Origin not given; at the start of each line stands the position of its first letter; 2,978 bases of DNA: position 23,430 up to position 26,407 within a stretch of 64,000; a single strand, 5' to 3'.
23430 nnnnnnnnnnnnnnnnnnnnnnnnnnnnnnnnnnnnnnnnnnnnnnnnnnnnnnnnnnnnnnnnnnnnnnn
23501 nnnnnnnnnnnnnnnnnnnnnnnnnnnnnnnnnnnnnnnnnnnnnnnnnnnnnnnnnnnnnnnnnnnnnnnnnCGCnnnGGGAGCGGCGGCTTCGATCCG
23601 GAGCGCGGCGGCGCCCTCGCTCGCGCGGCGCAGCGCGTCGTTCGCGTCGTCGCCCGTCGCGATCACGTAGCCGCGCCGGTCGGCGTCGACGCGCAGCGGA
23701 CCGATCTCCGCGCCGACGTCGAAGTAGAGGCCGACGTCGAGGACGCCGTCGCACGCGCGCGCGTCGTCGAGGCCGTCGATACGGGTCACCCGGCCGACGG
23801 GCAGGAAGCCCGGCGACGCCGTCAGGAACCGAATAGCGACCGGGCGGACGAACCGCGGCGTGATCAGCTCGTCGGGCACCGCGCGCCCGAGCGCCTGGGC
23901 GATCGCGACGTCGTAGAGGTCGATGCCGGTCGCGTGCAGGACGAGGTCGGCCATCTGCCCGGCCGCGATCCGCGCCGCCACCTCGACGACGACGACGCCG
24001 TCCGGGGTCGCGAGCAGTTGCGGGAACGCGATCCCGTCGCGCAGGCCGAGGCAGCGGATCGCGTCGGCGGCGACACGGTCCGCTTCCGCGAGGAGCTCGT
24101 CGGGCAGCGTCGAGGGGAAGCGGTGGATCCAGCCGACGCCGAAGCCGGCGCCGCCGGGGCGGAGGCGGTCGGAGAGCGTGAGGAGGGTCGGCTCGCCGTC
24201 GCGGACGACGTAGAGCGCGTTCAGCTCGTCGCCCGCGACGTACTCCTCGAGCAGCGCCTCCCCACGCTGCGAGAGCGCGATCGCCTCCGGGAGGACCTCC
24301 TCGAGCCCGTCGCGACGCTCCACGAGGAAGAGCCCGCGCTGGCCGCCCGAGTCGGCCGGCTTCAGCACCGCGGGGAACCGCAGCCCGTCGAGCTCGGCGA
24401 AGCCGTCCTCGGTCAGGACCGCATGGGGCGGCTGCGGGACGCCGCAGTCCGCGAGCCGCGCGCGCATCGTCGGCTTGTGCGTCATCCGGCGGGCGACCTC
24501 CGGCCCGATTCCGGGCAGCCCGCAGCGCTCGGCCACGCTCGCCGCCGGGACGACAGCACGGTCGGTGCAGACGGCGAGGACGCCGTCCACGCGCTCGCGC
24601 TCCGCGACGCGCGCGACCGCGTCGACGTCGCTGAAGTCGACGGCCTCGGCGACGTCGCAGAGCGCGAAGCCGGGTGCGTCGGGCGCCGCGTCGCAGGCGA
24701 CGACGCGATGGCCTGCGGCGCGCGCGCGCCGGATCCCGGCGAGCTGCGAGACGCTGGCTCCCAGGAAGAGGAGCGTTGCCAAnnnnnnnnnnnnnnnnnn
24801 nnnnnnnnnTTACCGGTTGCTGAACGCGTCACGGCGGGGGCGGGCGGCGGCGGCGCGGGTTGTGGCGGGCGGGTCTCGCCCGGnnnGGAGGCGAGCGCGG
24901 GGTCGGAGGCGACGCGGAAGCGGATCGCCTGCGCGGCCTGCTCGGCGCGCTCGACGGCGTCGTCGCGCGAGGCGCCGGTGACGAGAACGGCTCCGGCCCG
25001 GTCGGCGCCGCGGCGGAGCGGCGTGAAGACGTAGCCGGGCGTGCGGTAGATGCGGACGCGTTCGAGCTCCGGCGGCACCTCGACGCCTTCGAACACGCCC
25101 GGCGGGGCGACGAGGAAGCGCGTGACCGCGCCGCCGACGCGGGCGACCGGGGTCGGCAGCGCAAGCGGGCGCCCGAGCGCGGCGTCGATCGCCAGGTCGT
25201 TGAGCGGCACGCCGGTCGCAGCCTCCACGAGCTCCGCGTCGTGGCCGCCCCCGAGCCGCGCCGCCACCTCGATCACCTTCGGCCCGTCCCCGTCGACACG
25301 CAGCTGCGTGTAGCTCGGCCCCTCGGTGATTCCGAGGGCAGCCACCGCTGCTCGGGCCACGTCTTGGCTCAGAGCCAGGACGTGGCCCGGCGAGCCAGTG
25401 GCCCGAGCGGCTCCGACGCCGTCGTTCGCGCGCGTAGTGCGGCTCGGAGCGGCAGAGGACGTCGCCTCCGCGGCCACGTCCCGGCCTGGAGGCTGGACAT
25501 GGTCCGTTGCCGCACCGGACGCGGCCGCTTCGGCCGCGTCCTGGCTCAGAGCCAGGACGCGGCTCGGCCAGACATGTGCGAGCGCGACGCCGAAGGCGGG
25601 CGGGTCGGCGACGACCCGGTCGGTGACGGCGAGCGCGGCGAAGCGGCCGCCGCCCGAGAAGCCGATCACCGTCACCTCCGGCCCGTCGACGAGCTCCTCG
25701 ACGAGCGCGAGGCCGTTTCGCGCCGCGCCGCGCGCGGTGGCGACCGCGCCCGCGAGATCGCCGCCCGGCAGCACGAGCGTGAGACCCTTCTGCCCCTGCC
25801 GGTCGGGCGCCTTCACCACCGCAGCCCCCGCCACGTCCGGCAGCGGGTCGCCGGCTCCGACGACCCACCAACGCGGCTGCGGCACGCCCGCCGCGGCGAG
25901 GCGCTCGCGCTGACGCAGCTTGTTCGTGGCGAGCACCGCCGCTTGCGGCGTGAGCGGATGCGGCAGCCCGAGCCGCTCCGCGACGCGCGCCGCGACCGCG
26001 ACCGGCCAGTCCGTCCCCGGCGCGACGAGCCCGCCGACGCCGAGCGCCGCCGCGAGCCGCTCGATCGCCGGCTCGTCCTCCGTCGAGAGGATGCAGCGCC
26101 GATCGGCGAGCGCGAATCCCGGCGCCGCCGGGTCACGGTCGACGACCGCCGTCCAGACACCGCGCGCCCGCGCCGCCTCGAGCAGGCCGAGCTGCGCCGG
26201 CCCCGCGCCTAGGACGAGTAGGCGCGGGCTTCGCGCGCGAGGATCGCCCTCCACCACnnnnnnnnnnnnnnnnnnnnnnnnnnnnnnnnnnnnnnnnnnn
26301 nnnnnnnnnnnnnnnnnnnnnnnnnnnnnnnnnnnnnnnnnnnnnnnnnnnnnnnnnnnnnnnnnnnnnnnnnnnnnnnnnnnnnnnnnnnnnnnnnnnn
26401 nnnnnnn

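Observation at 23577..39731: Four ATP-grasp ligase paralogues inside a glycan locus: peptide- or amide-decorated polysaccharide?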

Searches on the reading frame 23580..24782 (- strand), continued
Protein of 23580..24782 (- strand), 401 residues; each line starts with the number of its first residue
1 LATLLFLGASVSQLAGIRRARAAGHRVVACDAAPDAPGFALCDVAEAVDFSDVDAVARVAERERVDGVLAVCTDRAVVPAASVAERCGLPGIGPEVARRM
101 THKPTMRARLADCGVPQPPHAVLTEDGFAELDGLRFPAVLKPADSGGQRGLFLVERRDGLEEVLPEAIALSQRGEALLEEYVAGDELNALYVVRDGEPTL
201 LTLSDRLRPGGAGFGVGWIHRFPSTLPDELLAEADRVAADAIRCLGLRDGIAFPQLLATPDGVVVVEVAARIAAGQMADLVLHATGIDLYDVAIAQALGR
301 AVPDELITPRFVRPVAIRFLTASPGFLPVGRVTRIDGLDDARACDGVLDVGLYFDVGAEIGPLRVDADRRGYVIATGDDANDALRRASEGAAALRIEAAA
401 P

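Call 24: search_protein_families(library=pfam, proteins=[P0056, P0014, P0009, P0033, P0071, P0107], max_evalue=0.01)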
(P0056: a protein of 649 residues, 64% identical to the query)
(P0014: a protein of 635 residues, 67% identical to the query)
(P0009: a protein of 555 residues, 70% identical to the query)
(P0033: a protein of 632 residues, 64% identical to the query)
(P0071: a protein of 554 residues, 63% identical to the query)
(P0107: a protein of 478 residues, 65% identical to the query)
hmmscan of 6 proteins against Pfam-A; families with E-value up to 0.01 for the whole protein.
P0056 (649 aa): 6 families
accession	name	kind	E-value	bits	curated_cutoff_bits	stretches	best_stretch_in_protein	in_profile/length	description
PF18603.7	LAL_C2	-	3.3e-19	69.4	29.4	1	330-400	6-77/78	L-amino acid ligase C-terminal domain 2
PF02786.22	CPSase_L_D2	-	3.8e-05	23.7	19.8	1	104-303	3-207/211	Carbamoyl-phosphate synthase L chain, ATP binding domain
PF07478.18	Dala_Dala_lig_C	-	0.00042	20.3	24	1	117-204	9-101/204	D-ala D-ala ligase C-terminus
PF02655.19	ATP-grasp_3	-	0.00045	20.8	23.2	1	101-275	2-158/160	ATP-grasp domain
PF13535.11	ATP-grasp_4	-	0.0012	18.9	27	1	136-278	2-156/160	ATP-grasp domain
PF18130.6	ATPgrasp_N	-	0.0015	19.5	27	1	19-91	3-81/81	ATP-grasp N-terminal domain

P0014 (635 aa): 7 families
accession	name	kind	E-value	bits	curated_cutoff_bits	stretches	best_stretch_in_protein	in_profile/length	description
PF18603.7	LAL_C2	-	7.6e-17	61.8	29.4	1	331-399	9-77/78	L-amino acid ligase C-terminal domain 2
PF13535.11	ATP-grasp_4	-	1.1e-07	32.1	27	1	136-277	2-156/160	ATP-grasp domain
PF13860.13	FlgD_ig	-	5.4e-06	26.7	27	1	478-521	27-69/79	FlgD Ig-like domain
PF18130.6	ATPgrasp_N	-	1.3e-05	26.1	27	1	49-91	35-81/81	ATP-grasp N-terminal domain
PF02786.22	CPSase_L_D2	-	3.8e-05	23.7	19.8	1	131-303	33-208/211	Carbamoyl-phosphate synthase L chain, ATP binding domain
PF07478.18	Dala_Dala_lig_C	-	0.0002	21.4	24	1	132-266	32-169/204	D-ala D-ala ligase C-terminus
PF02655.19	ATP-grasp_3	-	0.00035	21.1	23.2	1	109-275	10-159/160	ATP-grasp domain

P0009 (555 aa): 7 families
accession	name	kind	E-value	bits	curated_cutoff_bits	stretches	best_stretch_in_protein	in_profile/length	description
PF18603.7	LAL_C2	-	2.1e-16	60.3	29.4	1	329-398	8-77/78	L-amino acid ligase C-terminal domain 2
PF18130.6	ATPgrasp_N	-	4.6e-06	27.5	27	1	19-91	3-81/81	ATP-grasp N-terminal domain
PF13535.11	ATP-grasp_4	-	3.8e-05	23.8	27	1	136-276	3-156/160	ATP-grasp domain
PF02786.22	CPSase_L_D2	-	0.00025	21.1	19.8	1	132-302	35-208/211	Carbamoyl-phosphate synthase L chain, ATP binding domain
PF13860.13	FlgD_ig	-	0.0012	19.3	27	1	464-521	16-73/79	FlgD Ig-like domain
PF02655.19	ATP-grasp_3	-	0.0034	17.9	23.2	1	129-274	25-159/160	ATP-grasp domain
PF07478.18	Dala_Dala_lig_C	-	0.0087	16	24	0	135-188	36-87/204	D-ala D-ala ligase C-terminus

P0033 (632 aa): 7 families
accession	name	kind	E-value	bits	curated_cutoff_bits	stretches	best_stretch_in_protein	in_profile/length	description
PF18603.7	LAL_C2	-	6.8e-18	65.2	29.4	1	329-400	6-78/78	L-amino acid ligase C-terminal domain 2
PF02655.19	ATP-grasp_3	-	1.9e-06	28.5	23.2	1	105-275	6-159/160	ATP-grasp domain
PF13535.11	ATP-grasp_4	-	6.2e-05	23.1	27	1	136-277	2-156/160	ATP-grasp domain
PF01071.24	GARS_A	-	6.6e-05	23.3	27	1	102-197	2-103/194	Phosphoribosylglycinamide synthetase, ATP-grasp (A) domain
PF18130.6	ATPgrasp_N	-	0.0019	19.2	27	1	20-91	4-81/81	ATP-grasp N-terminal domain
PF07478.18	Dala_Dala_lig_C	-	0.0033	17.4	24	1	109-189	1-87/204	D-ala D-ala ligase C-terminus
PF02786.22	CPSase_L_D2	-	0.0034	17.4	19.8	0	107-185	6-91/211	Carbamoyl-phosphate synthase L chain, ATP binding domain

P0071 (554 aa): 9 families
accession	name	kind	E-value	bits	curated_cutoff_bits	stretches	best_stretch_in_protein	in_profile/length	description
PF18603.7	LAL_C2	-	4.1e-18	65.9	29.4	1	331-401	8-78/78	L-amino acid ligase C-terminal domain 2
PF02222.28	ATP-grasp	-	4.5e-08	33.4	27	1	109-250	2-140/179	ATP-grasp domain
PF07478.18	Dala_Dala_lig_C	-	3.7e-07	30.3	24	1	111-190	3-87/204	D-ala D-ala ligase C-terminus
PF13860.13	FlgD_ig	-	8.9e-05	22.8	27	1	468-528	8-70/79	FlgD Ig-like domain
PF18130.6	ATPgrasp_N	-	0.00023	22.1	27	1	20-91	4-81/81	ATP-grasp N-terminal domain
PF02655.19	ATP-grasp_3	-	0.00028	21.4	23.2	1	101-275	2-158/160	ATP-grasp domain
PF13535.11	ATP-grasp_4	-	0.00034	20.7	27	1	137-278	2-156/160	ATP-grasp domain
PF01071.24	GARS_A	-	0.0007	19.9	27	1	101-190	1-95/194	Phosphoribosylglycinamide synthetase, ATP-grasp (A) domain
PF02786.22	CPSase_L_D2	-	0.0046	16.9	19.8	0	102-302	1-206/211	Carbamoyl-phosphate synthase L chain, ATP binding domain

P0107 (478 aa): 9 families
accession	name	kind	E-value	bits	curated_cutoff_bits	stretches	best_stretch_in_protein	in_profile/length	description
PF18603.7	LAL_C2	-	1.9e-17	63.7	29.4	1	332-401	8-77/78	L-amino acid ligase C-terminal domain 2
PF02222.28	ATP-grasp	-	5e-07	30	27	1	110-274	3-162/179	ATP-grasp domain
PF18130.6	ATPgrasp_N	-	9.7e-07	29.7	27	1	19-91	3-81/81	ATP-grasp N-terminal domain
PF13535.11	ATP-grasp_4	-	2.6e-06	27.6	27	1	137-279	2-156/160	ATP-grasp domain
PF07478.18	Dala_Dala_lig_C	-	2.7e-06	27.5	24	1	130-201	29-97/204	D-ala D-ala ligase C-terminus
PF02786.22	CPSase_L_D2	-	7.7e-06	26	19.8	1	103-305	2-208/211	Carbamoyl-phosphate synthase L chain, ATP binding domain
PF02655.19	ATP-grasp_3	-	0.00032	21.2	23.2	1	101-275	2-157/160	ATP-grasp domain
PF01071.24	GARS_A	-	0.00045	20.5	27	1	101-196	1-101/194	Phosphoribosylglycinamide synthetase, ATP-grasp (A) domain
PF20509.3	DUF6735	-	0.0095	16.2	27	0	14-66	63-116/204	Family of unknown function (DUF6735)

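Call 28: find_related_loci(query=A2, collection=genome_contigs, flank=10000)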
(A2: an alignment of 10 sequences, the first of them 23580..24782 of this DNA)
Query A2 (401 aa) in genome_contigs; peptide patterns used: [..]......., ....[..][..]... (x = any residue, [..] = any of these).
599 stretches matched a pattern (row limit reached: there are more); 510 encode a relative of the query (tblastn E <= 1e-3); the best 80 are kept; 80 distinct loci.
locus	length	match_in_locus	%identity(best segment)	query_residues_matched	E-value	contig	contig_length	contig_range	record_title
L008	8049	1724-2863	66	1-378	3e-147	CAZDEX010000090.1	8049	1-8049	MAG TPA_asm: uncultured Gaiellales bacterium isolate SRP272529_co2_65 genome assembly, contig: NODE_16921_length_8049_co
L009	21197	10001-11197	62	1-396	4e-147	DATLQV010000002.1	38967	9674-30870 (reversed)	MAG TPA_asm: Gaiellaceae bacterium isolate SMAG_U13887 k141_644271, whole genome shotgun sequence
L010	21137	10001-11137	69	1-376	3e-146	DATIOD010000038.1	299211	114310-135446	MAG TPA_asm: Gaiellaceae bacterium isolate SMAG_U15814 k141_1484693, whole genome shotgun sequence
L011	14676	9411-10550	64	1-378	2e-145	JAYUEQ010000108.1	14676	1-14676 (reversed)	MAG: Thermoleophilia bacterium isolate GFS_7533 GFS_7533_107, whole genome shotgun sequence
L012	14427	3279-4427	63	1-381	1e-142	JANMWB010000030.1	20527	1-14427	MAG: Thermoleophilia bacterium isolate OTE_88_metabat_427 OTE_88_k141_338936, whole genome shotgun sequence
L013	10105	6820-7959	64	1-378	2e-140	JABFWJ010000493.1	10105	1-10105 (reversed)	MAG: Thermoleophilia bacterium isolate Bin1.3 NODE_3460_length_10105_cov_3.198443, whole genome shotgun sequence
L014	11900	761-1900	61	1-378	2e-140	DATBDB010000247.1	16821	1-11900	MAG TPA_asm: Gaiellaceae bacterium isolate SMAG_U5800 k141_1075611, whole genome shotgun sequence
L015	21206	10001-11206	64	1-401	9e-155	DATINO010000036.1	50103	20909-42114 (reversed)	MAG TPA_asm: Gaiellaceae bacterium isolate SMAG_U15798 k141_1126534, whole genome shotgun sequence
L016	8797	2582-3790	60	3-401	1e-138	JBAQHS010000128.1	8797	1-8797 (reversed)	MAG: Gaiellaceae bacterium isolate MFD07963_ilm_asm_bin8 k127_44161, whole genome shotgun sequence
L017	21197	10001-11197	59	1-397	3e-138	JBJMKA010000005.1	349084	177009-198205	MAG: Gaiellaceae bacterium isolate H2_18_all_fractions_metab_84_68_115 k255_807868, whole genome shotgun sequence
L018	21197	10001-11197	61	3-399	4e-137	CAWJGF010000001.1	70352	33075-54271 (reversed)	MAG: uncultured Thermoleophilia bacterium isolate MFD04967.bin.3.124 genome assembly, contig: contig_11231, whole genome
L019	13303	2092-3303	61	1-401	4e-137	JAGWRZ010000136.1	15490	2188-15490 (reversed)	MAG: Acidobacteriota bacterium isolate REEB338 k141_2667045, whole genome shotgun sequence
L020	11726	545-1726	62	1-391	1e-136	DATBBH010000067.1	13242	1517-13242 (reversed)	MAG TPA_asm: Gaiellaceae bacterium isolate SMAG_U5754 k141_2415044, whole genome shotgun sequence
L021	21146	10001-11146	65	1-379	2e-135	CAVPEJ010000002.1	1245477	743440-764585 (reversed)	MAG: uncultured Thermoleophilia bacterium isolate MFD10113.bin.2.200 genome assembly, contig: contig_5753, whole genome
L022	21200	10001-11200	58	3-399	7e-135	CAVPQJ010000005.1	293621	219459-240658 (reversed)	MAG: uncultured Actinomycetes bacterium isolate MFD10113.bin.2.175 genome assembly, contig: contig_14341, whole genome s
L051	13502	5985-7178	56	3-397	6e-123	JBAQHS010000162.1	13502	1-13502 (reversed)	MAG: Gaiellaceae bacterium isolate MFD07963_ilm_asm_bin8 k127_65714, whole genome shotgun sequence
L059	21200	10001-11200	56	1-397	4e-122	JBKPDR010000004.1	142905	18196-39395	MAG: Actinomycetota bacterium isolate GB_EKS_MAG_00019 GB_EKS_000000623851, whole genome shotgun sequence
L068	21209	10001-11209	58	1-400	1e-120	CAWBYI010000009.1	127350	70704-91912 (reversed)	MAG: uncultured Actinomycetes bacterium isolate MFD00962.bin.2.159 genome assembly, contig: contig_62408, whole genome s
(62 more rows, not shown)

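Call 63: search_protein_families(library=pfam, proteins=[L059:4623-5807:+, L059:7810-8820:+, L059:7151-7810:+, L059:2926-4101:-, L059:4194-4598:+, L059:8863-9990:+, L059:5821-6966:+, L051:3260-4189:+], max_evalue=0.001)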
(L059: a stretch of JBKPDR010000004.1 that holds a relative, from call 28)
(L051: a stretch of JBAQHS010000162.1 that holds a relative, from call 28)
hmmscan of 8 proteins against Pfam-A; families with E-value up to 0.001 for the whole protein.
L059:4623-5807:+ (395 aa): 1 family
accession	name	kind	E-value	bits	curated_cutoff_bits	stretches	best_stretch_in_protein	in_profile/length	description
PF02786.22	CPSase_L_D2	-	0.00068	19.6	19.8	1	263-306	144-187/211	Carbamoyl-phosphate synthase L chain, ATP binding domain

L059:7810-8820:+ (337 aa): 2 families
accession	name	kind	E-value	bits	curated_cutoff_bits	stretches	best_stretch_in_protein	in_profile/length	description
PF13480.13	Acetyltransf_6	-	5.5e-13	49.7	22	1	154-281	7-138/143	Acetyltransferase (GNAT) domain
PF02388.22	FemAB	-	1.5e-11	44.2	24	2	139-193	159-212/406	FemAB family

L059:7151-7810:+ (220 aa): 1 family
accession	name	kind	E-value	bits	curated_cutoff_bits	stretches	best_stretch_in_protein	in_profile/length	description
PF02397.22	Bac_transf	-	4.1e-60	202.8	27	1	11-195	1-178/179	Bacterial sugar transferase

L059:2926-4101:- (392 aa): 1 family
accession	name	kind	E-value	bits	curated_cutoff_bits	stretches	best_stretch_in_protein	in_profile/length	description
PF09594.16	GT87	-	9.6e-18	65.2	25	1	87-310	1-236/237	Glycosyltransferase family 87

L059:4194-4598:+ (135 aa): 1 family
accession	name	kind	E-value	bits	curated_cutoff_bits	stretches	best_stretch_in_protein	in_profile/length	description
PF00720.22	SSI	-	4.5e-08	33.4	23.9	1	26-107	3-85/92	Subtilisin inhibitor-like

L059:8863-9990:+ (376 aa): 5 families
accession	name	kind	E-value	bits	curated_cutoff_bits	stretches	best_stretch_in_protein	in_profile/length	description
PF00535.33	Glycos_transf_2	-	1e-24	87.8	23.3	1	46-196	1-152/168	Glycosyl transferase family 2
PF13641.12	Glyco_tranf_2_3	-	2e-19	71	27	1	43-255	1-224/230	Glycosyltransferase like family 2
PF13506.12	Glyco_transf_21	-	9.6e-07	28.9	21.7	1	112-206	18-113/174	Glycosyl transferase family 21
PF10111.15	Glyco_tranf_2_2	-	1.8e-06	28.1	27.3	1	47-146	2-103/276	Glycosyltransferase like family 2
PF13632.12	Glyco_trans_2_3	-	2.1e-06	28.1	27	1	128-316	2-183/198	Glycosyl transferase family group 2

L059:5821-6966:+ (382 aa): 4 families
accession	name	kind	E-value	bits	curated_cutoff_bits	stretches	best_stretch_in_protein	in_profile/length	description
PF13692.12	Glyco_trans_1_4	-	1.5e-19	71.1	27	1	194-337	2-142/142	Glycosyl transferases group 1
PF13439.12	Glyco_transf_4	-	4.1e-16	59.9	28.5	1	19-179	10-166/170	Glycosyltransferase Family 4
PF00534.26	Glycos_transf_1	-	8.6e-15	55.1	26.4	1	193-342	15-162/172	Glycosyl transferases group 1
PF13579.12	Glyco_trans_4_4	-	3.3e-13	50.7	29.7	1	19-176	9-156/158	Glycosyl transferase 4-like domain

L051:3260-4189:+ (310 aa): 2 families
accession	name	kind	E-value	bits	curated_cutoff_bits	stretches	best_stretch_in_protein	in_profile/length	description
PF08241.18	Methyltransf_11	-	2e-06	28.8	21.2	1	135-181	21-74/95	Methyltransferase domain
PF13649.12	Methyltransf_25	-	6.9e-05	23.9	27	0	146-182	46-82/97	Methyltransferase domain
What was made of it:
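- On Wzx/Wzy-dependent polysaccharide locus: In L059 and L068 the PGT lies inside the locus (call 63).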

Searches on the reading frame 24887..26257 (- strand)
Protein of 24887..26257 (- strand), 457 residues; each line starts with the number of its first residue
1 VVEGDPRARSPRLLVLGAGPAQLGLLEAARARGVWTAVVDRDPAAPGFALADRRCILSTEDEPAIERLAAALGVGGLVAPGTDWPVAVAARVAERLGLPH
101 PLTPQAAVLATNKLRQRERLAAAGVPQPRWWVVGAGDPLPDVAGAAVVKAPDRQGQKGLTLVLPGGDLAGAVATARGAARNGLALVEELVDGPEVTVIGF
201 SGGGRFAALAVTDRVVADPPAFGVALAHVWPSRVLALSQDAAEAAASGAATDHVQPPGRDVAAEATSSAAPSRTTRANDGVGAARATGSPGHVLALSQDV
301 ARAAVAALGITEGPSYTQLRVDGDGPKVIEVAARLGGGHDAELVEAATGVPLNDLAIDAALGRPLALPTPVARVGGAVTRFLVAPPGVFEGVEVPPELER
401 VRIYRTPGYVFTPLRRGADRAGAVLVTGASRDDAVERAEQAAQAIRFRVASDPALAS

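Call 5: search_protein_families(library=pfam, proteins=[window:24887-26257:-], max_evalue=0.01)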
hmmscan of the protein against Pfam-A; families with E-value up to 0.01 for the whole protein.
window:24887-26257:- (457 aa): 3 families
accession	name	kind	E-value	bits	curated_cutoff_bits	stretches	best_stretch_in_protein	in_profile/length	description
PF18603.7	LAL_C2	-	2.4e-13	50.6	29.4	1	380-449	1-77/78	L-amino acid ligase C-terminal domain 2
PF13535.11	ATP-grasp_4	-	0.00084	19.4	27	0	180-243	51-114/160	ATP-grasp domain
PF18130.6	ATPgrasp_N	-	0.0044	18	27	1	27-100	2-81/81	ATP-grasp N-terminal domain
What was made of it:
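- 24884..26257 (-): AG2, a diverged LAL-type ATP-grasp that occupies the conserved RfbB-DegT1 slot. It carries a 177-nt internal imperfect duplication. LAL_C2 50.6 bits (call 5).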

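Call 18: search_protein_families(library=ncbifam, proteins=[window:24887-26257:-], max_evalue=0.001)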
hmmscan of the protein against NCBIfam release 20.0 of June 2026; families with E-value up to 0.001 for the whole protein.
window:24887-26257:- (457 aa): 7 families
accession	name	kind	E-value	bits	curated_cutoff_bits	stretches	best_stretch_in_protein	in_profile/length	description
NF002563.0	PRK02186.1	subfamily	1.4e-33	116.2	625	2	25-249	19-246/890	argininosuccinate lyase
NF005543.0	PRK07206.1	subfamily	1.8e-11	43.3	302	1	301-350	254-303/416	hypothetical protein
NF006766.0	PRK09288.1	equivalog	6.7e-06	25.1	339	0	9-70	11-72/396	formate-dependent phosphoribosylglycinamide formyltransferase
NF004677.0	PRK06019.1-3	equivalog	4.9e-05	22.3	441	1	15-141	16-138/389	5-(carboxyamino)imidazole ribonucleotide synthase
TIGR01161.1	purK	equivalog_domain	6.7e-05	22.3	318.4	1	15-132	4-118/362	5-(carboxyamino)imidazole ribonucleotide synthase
NF004679.0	PRK06019.1-5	equivalog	6.8e-05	21.9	326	1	12-140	4-127/376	5-(carboxyamino)imidazole ribonucleotide synthase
NF004680.0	PRK06019.1-6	equivalog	0.00053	18.8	327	0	103-188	107-195/405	5-(carboxyamino)imidazole ribonucleotide synthase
